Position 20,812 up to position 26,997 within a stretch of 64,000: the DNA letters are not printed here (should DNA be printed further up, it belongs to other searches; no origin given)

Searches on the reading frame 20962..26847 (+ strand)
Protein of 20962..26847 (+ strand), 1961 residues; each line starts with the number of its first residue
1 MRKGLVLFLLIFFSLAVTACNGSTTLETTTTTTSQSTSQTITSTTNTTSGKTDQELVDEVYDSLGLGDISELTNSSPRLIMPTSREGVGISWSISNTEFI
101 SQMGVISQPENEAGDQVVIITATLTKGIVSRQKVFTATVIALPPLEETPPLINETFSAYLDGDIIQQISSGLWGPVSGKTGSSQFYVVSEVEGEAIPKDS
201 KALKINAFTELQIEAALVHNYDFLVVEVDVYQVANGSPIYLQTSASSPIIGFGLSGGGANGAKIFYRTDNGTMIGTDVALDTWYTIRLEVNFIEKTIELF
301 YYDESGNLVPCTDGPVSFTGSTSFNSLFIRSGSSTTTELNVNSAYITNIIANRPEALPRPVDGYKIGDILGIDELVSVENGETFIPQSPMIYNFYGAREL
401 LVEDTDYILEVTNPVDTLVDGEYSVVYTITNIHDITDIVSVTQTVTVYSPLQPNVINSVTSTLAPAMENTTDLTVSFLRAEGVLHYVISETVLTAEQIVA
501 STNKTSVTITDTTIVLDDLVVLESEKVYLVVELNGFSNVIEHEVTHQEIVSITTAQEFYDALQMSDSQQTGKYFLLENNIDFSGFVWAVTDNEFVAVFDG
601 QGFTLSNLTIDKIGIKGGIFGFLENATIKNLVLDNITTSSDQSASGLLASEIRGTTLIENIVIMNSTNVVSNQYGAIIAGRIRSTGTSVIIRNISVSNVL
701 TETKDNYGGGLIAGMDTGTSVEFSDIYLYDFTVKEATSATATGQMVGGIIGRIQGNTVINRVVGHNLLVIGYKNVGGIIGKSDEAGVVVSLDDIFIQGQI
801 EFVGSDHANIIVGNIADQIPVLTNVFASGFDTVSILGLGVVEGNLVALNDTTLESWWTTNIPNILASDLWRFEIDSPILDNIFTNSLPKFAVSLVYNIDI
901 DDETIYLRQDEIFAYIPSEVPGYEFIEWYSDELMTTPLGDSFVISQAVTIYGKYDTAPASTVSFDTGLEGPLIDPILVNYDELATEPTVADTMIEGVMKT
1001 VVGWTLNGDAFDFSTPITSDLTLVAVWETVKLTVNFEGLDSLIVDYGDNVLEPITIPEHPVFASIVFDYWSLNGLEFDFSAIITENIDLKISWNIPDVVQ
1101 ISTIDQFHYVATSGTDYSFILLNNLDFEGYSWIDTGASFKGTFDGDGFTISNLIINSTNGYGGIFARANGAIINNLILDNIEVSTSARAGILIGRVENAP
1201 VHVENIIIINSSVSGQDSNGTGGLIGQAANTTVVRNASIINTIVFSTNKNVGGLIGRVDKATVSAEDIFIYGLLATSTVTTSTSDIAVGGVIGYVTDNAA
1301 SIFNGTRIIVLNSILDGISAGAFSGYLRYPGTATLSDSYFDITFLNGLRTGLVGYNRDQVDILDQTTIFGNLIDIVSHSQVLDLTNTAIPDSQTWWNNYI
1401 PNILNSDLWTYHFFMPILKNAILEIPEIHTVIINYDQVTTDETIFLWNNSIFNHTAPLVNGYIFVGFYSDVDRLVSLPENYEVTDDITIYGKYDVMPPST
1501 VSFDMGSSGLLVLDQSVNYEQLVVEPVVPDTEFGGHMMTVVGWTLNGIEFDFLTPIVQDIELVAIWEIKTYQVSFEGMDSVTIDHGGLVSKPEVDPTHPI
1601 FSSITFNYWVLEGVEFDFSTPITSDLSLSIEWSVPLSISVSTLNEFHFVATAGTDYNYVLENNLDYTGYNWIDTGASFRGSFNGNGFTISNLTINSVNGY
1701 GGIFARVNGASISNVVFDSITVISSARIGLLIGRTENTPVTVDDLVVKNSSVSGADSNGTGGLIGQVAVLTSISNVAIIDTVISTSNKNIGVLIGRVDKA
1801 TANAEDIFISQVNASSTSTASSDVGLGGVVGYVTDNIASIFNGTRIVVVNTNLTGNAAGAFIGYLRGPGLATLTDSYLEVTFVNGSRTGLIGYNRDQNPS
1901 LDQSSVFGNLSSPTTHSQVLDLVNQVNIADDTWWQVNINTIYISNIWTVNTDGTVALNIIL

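Call 12: search_protein_families(library=pfam, proteins=[window:20962-26847:+], max_evalue=0.001)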
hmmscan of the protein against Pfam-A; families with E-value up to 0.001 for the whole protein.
window:20962-26847:+ (1961 aa): 3 families
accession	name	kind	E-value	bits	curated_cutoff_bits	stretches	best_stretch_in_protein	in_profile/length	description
PF20578.4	aBig_2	-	2.3e-13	50.2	27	1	82-141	28-88/89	Atrophied bacterial Ig domain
PF09479.16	Flg_new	-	3.5e-10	40.3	27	0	961-1026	2-65/65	Listeria-Bacteroides repeat domain (List_Bact_rpt)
PF05342.19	Peptidase_M26_N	-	6.5e-06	26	27.7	0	558-662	143-247/250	M26 IgA1-specific Metallo-endopeptidase N-terminal region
